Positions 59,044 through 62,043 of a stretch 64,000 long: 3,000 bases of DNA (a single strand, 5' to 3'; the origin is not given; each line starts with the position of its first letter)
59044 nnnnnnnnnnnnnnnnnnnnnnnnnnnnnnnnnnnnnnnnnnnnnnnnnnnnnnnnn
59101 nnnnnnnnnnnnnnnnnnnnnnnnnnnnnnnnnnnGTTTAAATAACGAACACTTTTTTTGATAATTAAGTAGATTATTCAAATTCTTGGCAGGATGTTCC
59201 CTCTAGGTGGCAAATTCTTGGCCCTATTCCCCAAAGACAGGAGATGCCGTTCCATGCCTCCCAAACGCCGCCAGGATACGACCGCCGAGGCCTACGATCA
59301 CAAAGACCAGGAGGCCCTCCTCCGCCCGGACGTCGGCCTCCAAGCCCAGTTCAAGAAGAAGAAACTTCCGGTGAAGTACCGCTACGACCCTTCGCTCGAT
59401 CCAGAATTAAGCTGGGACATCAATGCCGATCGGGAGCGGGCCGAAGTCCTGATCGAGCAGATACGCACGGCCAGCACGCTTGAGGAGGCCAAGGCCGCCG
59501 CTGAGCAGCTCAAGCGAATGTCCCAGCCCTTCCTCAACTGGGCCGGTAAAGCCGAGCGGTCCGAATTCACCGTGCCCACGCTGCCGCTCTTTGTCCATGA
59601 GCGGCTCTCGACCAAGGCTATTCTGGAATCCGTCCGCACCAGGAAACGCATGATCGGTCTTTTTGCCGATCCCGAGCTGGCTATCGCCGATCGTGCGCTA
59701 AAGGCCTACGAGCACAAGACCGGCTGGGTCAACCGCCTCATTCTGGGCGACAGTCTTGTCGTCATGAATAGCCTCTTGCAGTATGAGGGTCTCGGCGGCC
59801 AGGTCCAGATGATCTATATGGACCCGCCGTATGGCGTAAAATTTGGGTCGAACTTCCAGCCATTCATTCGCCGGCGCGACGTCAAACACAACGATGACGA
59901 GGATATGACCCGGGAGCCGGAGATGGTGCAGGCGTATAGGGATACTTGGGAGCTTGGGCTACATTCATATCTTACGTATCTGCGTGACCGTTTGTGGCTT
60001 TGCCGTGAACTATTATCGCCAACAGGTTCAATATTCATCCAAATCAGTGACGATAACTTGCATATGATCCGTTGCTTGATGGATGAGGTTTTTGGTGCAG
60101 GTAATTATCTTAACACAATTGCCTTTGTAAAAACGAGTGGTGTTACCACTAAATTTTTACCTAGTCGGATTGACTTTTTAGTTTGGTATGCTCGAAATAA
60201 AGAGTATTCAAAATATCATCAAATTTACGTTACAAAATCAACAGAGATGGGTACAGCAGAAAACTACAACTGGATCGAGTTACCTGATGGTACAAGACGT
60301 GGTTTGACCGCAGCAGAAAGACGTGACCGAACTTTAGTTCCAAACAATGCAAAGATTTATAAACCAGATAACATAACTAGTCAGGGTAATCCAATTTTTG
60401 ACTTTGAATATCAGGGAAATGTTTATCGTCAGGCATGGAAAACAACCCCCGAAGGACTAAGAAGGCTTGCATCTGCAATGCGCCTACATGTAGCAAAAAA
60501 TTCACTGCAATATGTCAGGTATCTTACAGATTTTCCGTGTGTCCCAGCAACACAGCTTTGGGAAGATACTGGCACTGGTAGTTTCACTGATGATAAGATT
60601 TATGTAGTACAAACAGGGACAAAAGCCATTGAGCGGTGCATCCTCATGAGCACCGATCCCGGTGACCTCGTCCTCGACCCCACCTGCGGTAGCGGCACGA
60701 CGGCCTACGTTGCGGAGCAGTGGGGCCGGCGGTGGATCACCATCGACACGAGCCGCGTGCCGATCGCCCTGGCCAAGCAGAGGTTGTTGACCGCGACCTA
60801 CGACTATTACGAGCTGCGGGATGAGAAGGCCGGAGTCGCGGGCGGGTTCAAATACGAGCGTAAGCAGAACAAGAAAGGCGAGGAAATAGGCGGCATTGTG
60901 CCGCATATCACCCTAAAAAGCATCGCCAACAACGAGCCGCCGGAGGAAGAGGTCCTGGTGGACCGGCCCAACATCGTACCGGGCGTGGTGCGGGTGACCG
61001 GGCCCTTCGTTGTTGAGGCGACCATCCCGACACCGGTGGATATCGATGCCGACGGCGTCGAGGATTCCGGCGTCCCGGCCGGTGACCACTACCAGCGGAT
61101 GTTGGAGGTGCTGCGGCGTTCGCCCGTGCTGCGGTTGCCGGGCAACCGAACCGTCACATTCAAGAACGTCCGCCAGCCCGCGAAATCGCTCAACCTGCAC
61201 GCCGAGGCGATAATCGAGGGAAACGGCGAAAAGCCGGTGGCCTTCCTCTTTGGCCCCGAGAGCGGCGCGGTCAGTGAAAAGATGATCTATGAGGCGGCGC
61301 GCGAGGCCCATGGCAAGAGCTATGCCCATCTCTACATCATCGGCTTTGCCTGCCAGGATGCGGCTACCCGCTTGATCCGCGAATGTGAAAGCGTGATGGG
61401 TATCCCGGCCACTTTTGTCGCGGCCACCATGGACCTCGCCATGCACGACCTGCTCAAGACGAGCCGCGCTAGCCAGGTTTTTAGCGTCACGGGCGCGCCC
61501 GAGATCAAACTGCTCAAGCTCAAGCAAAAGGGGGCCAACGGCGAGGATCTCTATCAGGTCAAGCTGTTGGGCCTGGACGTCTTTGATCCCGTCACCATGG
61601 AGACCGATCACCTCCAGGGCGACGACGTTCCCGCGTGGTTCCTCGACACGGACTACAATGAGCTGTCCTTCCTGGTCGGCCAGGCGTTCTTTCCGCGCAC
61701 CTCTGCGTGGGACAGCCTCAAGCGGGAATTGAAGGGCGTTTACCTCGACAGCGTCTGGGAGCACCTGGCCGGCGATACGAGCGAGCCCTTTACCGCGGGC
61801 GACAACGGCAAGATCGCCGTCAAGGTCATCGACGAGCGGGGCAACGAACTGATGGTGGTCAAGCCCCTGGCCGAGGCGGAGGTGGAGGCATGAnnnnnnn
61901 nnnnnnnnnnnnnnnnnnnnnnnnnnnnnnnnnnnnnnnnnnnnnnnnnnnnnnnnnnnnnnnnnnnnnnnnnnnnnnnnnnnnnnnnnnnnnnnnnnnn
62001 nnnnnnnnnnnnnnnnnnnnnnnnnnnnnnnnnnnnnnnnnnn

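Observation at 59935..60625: Mosaic mod gene: AT-rich target-recognition domain embedded in a GC-rich methyltransferase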

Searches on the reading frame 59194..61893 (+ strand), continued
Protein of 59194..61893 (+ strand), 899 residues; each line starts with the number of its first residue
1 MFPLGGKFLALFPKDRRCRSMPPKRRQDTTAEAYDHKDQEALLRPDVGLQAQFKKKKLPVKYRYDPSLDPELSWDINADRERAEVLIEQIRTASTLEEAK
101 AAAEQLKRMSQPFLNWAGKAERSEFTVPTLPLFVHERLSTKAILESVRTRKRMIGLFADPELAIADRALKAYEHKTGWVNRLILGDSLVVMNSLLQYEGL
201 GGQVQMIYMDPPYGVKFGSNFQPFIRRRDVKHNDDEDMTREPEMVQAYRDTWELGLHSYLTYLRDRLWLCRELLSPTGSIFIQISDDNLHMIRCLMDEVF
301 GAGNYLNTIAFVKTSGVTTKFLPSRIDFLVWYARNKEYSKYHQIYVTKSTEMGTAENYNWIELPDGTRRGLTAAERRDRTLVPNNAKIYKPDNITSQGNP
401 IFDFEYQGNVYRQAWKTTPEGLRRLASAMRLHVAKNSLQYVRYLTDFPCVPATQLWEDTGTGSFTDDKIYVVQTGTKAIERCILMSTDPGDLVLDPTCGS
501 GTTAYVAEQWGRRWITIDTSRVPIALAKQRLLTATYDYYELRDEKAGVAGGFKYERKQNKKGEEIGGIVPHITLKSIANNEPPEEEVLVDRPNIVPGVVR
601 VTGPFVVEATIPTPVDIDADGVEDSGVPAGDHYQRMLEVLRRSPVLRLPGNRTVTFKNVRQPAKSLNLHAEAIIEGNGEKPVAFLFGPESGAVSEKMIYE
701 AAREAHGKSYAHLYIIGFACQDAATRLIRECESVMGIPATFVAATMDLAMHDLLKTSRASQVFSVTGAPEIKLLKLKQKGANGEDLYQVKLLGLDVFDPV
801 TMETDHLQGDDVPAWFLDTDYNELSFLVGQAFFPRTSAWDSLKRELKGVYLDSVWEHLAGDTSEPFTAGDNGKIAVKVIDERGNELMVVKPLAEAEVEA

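Call 65: fold_search(model_id=the predicted structure, library=pdb)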
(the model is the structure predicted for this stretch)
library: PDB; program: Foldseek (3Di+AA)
matches with E <= 10: 1100; with E <= 0.001: 47
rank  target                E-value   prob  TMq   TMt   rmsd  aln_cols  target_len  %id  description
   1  4zcf_A                7.6e-19  1.00  0.27  0.36  20.2       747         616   14  Structural basis of asymmetric DNA methylation and ATP-triggered long-range diffusion by EcoP15I (released 2015-07-29)
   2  4zcf_B                3.6e-18  1.00  0.25  0.34  18.7       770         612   14  Structural basis of asymmetric DNA methylation and ATP-triggered long-range diffusion by EcoP15I (released 2015-07-29)
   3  6k0w_A                2.5e-16  1.00  0.22  0.35  21.6       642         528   17  DNA methyltransferase in complex with sinefungin (released 2019-12-11)
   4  6k0w_B                2.2e-13  1.00  0.19  0.33  17.2       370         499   20  DNA methyltransferase in complex with sinefungin (released 2019-12-11)
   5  6k0w_C                6.7e-13  1.00  0.20  0.37  18.8       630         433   15  DNA methyltransferase in complex with sinefungin (released 2019-12-11)
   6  6k0w_D                9.8e-13  1.00  0.19  0.36  15.9       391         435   19  DNA methyltransferase in complex with sinefungin (released 2019-12-11)
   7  7dsu_A                1.2e-11  1.00  0.19  0.38  16.1       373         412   16  Structure of Mod subunit of the Type III restriction-modification enzyme Mbo45V (released 2022-01-05)
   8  7dsu_B                1.6e-10  1.00  0.21  0.41  12.3       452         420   15  Structure of Mod subunit of the Type III restriction-modification enzyme Mbo45V (released 2022-01-05)
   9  8urk_A                9.0e-10  1.00  0.20  0.63  10.7       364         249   15  Crystal structure of DNA N6-Adenine Methyltransferase M.BceJIV from Burkholderia cenocepacia in complex with duplex DN (released 2024-09-11)
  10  9c3u_D                9.0e-10  1.00  0.19  0.62  10.4       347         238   18  Crystal structure of DNA N6-Adenine Methyltransferase M.BceJIV from Burkholderia cenocepacia in complex with duplex DN (released 2024-09-11)
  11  6pbd_B                1.1e-09  1.00  0.19  0.46   9.4       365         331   15  DNA N6-Adenine Methyltransferase CcrM In Complex with Double-Stranded DNA Oligonucleotide Containing Its Recognition S (released 2019-10-23)
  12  8urk_D                1.3e-09  1.00  0.19  0.61  10.9       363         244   15  Crystal structure of DNA N6-Adenine Methyltransferase M.BceJIV from Burkholderia cenocepacia in complex with duplex DN (released 2024-09-11)
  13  6pbd_A                1.3e-09  1.00  0.20  0.45  18.1       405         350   16  DNA N6-Adenine Methyltransferase CcrM In Complex with Double-Stranded DNA Oligonucleotide Containing Its Recognition S (released 2019-10-23)
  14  1g60_A                2.3e-09  1.00  0.16  0.54  11.2       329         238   17  Crystal Structure of Methyltransferase MboIIa (Moraxella bovis) (released 2002-05-01)
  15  1nw6                  2.7e-09  1.00  0.19  0.54  10.0       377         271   18  Structure of the beta class N6-adenine DNA methyltransferase RsrI bound to sinefungin (released 2003-07-29)
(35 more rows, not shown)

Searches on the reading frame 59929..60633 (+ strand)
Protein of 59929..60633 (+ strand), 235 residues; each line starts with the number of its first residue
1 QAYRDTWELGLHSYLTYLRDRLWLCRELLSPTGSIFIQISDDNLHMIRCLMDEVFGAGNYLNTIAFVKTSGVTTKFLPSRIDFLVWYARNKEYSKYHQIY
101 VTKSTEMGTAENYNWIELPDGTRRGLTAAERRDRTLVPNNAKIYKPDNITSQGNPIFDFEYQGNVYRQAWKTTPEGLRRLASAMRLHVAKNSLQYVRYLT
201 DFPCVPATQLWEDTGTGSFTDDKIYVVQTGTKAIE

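Call 12: find_homologous_proteins(query=window:59941-60603:+, max_evalue=0.00001)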
Query window:59941-60603:+ (221 aa): 987 proteins with E <= 0.00001 among 1285 candidates; the best 120 are listed.
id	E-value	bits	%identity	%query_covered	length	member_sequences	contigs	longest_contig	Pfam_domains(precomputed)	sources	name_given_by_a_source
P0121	5.6e-94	332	63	100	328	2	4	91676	PF01555.25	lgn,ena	-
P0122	4.2e-85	303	64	93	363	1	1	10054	PF01555.25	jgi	jgi:adenine-specific DNA-methyltransferase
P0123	3.5e-76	274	63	84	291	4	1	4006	PF01555.25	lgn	-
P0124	1.1e-73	266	54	100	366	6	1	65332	PF01555.25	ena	-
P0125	3.2e-68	248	50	100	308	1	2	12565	PF01555.25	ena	-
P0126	2.7e-66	241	49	100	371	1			PF01555.25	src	-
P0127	1.1e-63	233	52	92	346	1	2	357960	PF01555.25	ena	-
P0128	3.1e-62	228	49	100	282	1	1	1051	PF01555.25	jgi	-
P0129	4.2e-62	228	55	81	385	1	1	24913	PF01555.25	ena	-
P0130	2.4e-60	222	55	87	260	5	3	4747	PF01555.25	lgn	-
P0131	2.5e-60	222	47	100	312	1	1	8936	PF01555.25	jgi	jgi:adenine-specific DNA-methyltransferase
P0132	2.5e-58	215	55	81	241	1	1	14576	PF01555.25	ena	-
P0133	1.1e-57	213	49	100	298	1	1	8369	PF01555.25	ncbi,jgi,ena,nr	ncbi:MAG TPA: DNA methyltransferase [Stellaceae bacterium]|nr:DNA methyltransferase [Stellaceae bact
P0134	2.5e-57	212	45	100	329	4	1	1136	PF01555.25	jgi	jgi:adenine-specific DNA-methyltransferase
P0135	4.3e-57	211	49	97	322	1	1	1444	PF01555.25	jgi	-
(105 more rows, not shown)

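Call 16: find_related_loci(query=window:59941-60603:+, collection=metagenome_contigs, flank=6000)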
Query window:59941-60603:+ (221 aa) in metagenome_contigs; peptide patterns used: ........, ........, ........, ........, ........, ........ (x = any residue, [..] = any of these).
600 stretches matched a pattern (row limit reached: there are more); 565 encode a relative of the query (tblastn E <= 1e-3); the best 80 are kept; 80 distinct loci.
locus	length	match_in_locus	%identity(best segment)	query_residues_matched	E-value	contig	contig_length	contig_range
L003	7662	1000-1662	74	1-221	2e-116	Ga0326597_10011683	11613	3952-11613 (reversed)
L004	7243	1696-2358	74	1-221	1e-116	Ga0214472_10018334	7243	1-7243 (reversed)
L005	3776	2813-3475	71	1-221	1e-112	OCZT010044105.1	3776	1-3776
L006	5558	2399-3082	54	1-221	1e-81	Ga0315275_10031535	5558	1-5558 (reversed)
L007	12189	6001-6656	63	1-221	2e-81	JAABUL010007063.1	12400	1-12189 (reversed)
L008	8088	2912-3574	57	1-221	2e-80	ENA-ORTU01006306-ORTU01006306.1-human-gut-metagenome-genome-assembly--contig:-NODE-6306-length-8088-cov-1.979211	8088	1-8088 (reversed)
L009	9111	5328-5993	53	1-221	1e-77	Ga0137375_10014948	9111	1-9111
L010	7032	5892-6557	53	1-221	2e-77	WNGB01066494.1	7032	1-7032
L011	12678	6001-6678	54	1-221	3e-77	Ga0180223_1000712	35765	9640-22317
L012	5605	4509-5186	52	1-221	4e-75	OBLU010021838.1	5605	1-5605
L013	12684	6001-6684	53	1-221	2e-73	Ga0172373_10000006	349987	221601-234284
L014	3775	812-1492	52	1-221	2e-73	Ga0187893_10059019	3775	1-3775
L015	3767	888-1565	51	1-221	6e-73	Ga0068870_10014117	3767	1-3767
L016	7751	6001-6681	52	1-221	7e-73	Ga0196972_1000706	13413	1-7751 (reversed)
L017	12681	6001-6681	51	1-221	3e-72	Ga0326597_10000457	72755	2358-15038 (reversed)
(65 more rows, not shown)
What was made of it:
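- Tried and rejected: The metagenome contig scan reached at best 74% (call 16).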

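Call 25: find_related_loci(query=window:59929-60633:+, collection=genome_contigs, flank=6000)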
Query window:59929-60633:+ (235 aa) in genome_contigs; peptide patterns used: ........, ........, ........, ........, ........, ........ (x = any residue, [..] = any of these).
453 stretches matched a pattern; 413 encode a relative of the query (tblastn E <= 1e-3); the best 80 are kept; 80 distinct loci.
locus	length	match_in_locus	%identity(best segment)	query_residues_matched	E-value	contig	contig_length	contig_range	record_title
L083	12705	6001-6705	62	1-235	2e-103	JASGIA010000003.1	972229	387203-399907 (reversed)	MAG: Anaerolineales bacterium isolate 5N243 JMF-2111-06-0005.ont.bin.243_2, whole genome shotgun sequence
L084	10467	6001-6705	63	1-235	9e-103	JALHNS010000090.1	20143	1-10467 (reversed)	MAG: Gemmata sp. isolate Bin_69_sub c_000000010976, whole genome shotgun sequence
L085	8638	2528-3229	60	1-235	2e-93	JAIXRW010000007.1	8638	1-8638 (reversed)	MAG: Rhodobacter sp. isolate C4_MAG_00077 pond_C4_MAG_00077_000000000022, whole genome shotgun sequence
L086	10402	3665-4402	56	1-235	4e-89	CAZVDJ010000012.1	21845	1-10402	MAG TPA_asm: uncultured Gemmatimonadaceae bacterium isolate SRP287051_co2_220 genome assembly, contig: NODE_4741_length_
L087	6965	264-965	57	1-235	3e-86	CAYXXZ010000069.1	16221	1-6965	MAG TPA_asm: uncultured Porticoccaceae bacterium isolate binchicken_co173_116 genome assembly, contig: NODE_12207_length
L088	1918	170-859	57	1-235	7e-90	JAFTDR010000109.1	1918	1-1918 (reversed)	MAG: Desulfovibrionaceae bacterium isolate RGIG3724 Goat_Rumen.Co__c969257, whole genome shotgun sequence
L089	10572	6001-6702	56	1-235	3e-85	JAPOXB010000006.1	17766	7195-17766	MAG: Chloroflexota bacterium isolate COS3_bin_15 NODE_936_length_17766_cov_16.8727, whole genome shotgun sequence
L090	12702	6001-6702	55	1-235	1e-84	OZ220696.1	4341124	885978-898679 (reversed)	MAG: Gammaproteobacteria bacterium isolate 0e11e2d6-1b48-4829-982c-b9eef2b3ec67 genome assembly, chromosome: 1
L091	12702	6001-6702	55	1-235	5e-84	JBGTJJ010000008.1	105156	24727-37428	MAG: Rubrobacteraceae bacterium isolate JTS-RE287 k141_9405894, whole genome shotgun sequence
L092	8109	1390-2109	55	1-235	5e-83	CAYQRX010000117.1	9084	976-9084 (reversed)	MAG TPA_asm: uncultured Hyphomonas sp. isolate SRP304446_co1_125 genome assembly, contig: NODE_5446_length_9084_cov_6.92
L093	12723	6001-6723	53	1-235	1e-81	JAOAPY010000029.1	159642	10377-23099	MAG: Acidobacteria bacterium isolate RYN_26 scaffold_2742630, whole genome shotgun sequence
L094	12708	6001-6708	53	1-235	1e-80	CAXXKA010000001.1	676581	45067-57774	MAG: uncultured candidate division Zixibacteria bacterium isolate 057be676-9b3e-4ab3-9904-799d5201c552 genome assembly,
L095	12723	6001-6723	52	1-235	3e-80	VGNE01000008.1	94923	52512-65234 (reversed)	MAG: Chloroflexi bacterium isolate K_DeepCast_100m_m2_203 K_DeepCast_100m_m2_203_Ga0194127_10000204, whole genome shotgu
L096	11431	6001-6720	50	1-235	1e-79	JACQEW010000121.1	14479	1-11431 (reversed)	MAG: Nitrospinota bacterium isolate NC_groundwater_1031_Pr1_S-0.65um_41_11 Montesol18_Sp65_coassembly_scaffold_518161, w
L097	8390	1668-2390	52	1-235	3e-79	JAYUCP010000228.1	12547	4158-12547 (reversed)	MAG: Acidobacteriota bacterium isolate GFS_6987 GFS_6987_227, whole genome shotgun sequence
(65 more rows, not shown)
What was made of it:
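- Tried and rejected: The genome contig scan reached at best 62-63%, in Anaerolineales and Gemmata genomes assembled from metagenomes (call 25).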

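Call 41: search_dna_similar(query=window:59935-60630:+, collection=plasmids, mode=protein, max_rows=12)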
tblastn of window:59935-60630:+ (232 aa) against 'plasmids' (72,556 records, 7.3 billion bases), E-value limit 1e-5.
Records with a match: 301; places in all: 304; records where one place covers at least 80% of the query: 95.
Best place of each record, by identity: 60-80% 1; <60% 300.
By first word of the organism name: Acinetobacter 59; Escherichia 50; Salmonella 24; Enterococcus 21; Rhodococcus 7; Klebsiella 7; Lactococcus 6; Rhizobium 5; Sphingobium 5; Pseudomonas 5; and 77 more.
By predicted mobility (MOB-suite, as given by PLSDB): non-mobilizable 133; mobilizable 128; conjugative 40.
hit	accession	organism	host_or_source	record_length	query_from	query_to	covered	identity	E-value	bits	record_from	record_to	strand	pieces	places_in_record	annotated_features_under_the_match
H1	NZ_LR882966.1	Planktothrix agardhii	-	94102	1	232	100%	63.4%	9e-100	324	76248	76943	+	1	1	site-specific DNA-methyltransferase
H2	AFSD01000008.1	Agrobacterium tumefaciens F2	soil near Harbin Institute of Technology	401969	1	232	100%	51.9%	3e-72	245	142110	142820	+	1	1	mod: putative DNA methylase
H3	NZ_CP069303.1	Shinella sp. PSBB067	monoisolate,Minnesota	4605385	1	232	100%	49.8%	2e-69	237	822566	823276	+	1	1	none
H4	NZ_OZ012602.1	Shinella sp. WSD5-1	-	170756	1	232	100%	47.3%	1e-64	223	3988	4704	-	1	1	site-specific DNA-methyltransferase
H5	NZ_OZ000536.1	Shinella sp. WSC3-e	-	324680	1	232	100%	47.3%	1e-64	223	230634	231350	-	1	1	site-specific DNA-methyltransferase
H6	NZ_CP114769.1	Hymenobacter canadensis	whole organism,lake water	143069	1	232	100%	47.1%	3e-62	216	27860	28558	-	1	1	site-specific DNA-methyltransferase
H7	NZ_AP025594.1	Thermus brockianus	-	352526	1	232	100%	44.8%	2e-55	197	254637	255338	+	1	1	site-specific DNA-methyltransferase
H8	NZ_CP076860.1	Mycobacterium avium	Homo sapiens,sputum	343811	1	232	100%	44.1%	2e-61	214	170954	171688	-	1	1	DNA methyltransferase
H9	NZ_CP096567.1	Rhodococcus qingshengii JCM 15477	sandy loam,soil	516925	1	232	100%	43.4%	3e-55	196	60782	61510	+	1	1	site-specific DNA-methyltransferase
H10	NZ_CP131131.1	Shinella zoogloeoides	isolate,Activated charcoal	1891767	1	227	98%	44.2%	1e-53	192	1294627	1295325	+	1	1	none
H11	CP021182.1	Rhizorhabdus wittichii DC-6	activated sludge of a wastewater ...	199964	1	232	100%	43.0%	2e-52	188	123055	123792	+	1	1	site-specific DNA-methyltransferase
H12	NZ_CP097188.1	Rhodococcus sp. GA1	cell culture,soil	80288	1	232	100%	42.6%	2e-53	191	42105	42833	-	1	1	site-specific DNA-methyltransferase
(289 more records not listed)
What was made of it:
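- Tried and rejected: Plasmids reached at best 63%, on Planktothrix agardhii plasmid p3 (call 41).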

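Call 42: search_dna_similar(query=window:59935-60630:+, collection=phages, mode=protein, max_rows=8)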
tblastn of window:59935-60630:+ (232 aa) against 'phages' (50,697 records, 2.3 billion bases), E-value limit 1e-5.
Records with a match: 142; places in all: 142; records where one place covers at least 80% of the query: 5.
Best place of each record, by identity: <60% 142.
By first word of the organism name: Escherichia 74; Campylobacter 51; Streptomyces 7; Phage 2; Enterobacteria 2; Listeria 2; Salmonella 1; Vequintavirinae 1; Shigella 1; Erysipelothrix 1.
By host as written in the record: Escherichia coli 25; Campylobacter jejuni 25; - 16; Campylobacter jejuni NCTC12662 14; Escherichia coli K-12 MG1655 11; Escherichia coli K-12 8; Streptomyces lividans JI 1326 7; Escherichia coli O157:H7 6; and 24 more.
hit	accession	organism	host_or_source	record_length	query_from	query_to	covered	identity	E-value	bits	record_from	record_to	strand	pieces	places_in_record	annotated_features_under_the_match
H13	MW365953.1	Streptomyces phage Dwayne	Streptomyces lividans JI 1326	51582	11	215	88%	25.5%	6e-7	55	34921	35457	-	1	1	48: DNA methylase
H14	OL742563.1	Streptomyces phage Snorlax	Streptomyces lividans JI 1326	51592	11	215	88%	25.5%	6e-7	55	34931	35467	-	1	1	48: DNA methylase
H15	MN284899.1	Streptomyces phage Whatever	Streptomyces lividans JI 1326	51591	11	215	88%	25.5%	6e-7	55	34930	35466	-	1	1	48: DNA methylase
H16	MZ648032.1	Streptomyces phage Chucky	Streptomyces lividans JI 1326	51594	11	215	88%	25.5%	6e-7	55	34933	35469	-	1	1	48: DNA methylase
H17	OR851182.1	Salmonella phage S.Kent 1-2-1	Salmonella enterica subsp. enterica ...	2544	11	214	88%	20.5%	6e-6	52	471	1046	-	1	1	record has no annotation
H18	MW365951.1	Streptomyces phage Hippo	Streptomyces lividans JI 1326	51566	11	169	69%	25.8%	1e-6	55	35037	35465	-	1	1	48: methyltransferase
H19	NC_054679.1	Streptomyces phage Werner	Streptomyces lividans JI 1326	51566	11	169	69%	25.8%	1e-6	55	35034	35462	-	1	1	48: DNA methyltransferase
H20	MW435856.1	Streptomyces phage Werner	Streptomyces lividans JI 1326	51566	11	169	69%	25.8%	1e-6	55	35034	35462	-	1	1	48: methyltransferase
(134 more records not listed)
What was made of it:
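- Tried and rejected: Phages gave only distant methylases at 25% (call 42).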

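Call 43: get_annotated_region(hit=H1, flank=7000)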
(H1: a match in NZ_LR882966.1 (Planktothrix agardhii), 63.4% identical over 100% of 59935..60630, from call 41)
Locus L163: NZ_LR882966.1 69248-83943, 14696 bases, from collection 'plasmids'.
description: Planktothrix agardhii strain No.66 plasmid p3
organism: Planktothrix agardhii (NCBI taxid 1160)
taxonomy: Bacteria; Cyanobacteriota; Cyanophyceae; Oscillatoriales; Microcoleaceae; Planktothrix; Planktothrix agardhii
host: -; source: -; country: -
typing (MOB-suite, as given by PLSDB): non-mobilizable
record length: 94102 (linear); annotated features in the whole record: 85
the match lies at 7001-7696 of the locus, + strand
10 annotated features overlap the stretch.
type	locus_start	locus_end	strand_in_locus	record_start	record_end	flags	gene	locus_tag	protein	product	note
CDS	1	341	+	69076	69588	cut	-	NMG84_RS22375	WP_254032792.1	MerR family transcriptional regulator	GO:0006355 - regulation of DNA-templated transcription [Evidence IEA]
CDS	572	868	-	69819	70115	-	-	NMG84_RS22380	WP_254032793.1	HNH endonuclease signature motif containing protein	-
CDS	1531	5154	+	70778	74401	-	-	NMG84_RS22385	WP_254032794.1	hypothetical protein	-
CDS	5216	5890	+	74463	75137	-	-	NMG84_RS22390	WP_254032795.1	site-specific integrase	GO:0015074 - DNA integration [Evidence IEA]; GO:0006310 - DNA recombination [Evidence IEA]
CDS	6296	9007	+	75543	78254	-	-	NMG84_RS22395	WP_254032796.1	site-specific DNA-methyltransferase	GO:0009307 - DNA restriction-modification system [Evidence IEA]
CDS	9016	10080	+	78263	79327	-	-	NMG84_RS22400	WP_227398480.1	hypothetical protein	-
CDS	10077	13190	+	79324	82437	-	-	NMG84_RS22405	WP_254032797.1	BPTD_3080 family restriction endonuclease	-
CDS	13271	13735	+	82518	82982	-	-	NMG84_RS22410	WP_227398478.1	hypothetical protein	-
CDS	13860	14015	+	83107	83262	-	-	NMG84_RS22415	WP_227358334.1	hypothetical protein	-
CDS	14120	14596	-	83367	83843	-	-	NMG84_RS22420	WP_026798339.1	hypothetical protein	-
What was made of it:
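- On BPTD_3080 family restriction endonuclease (NCBIfam NF046055): The Planktothrix homologue is annotated with this name in RefSeq (call 43).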
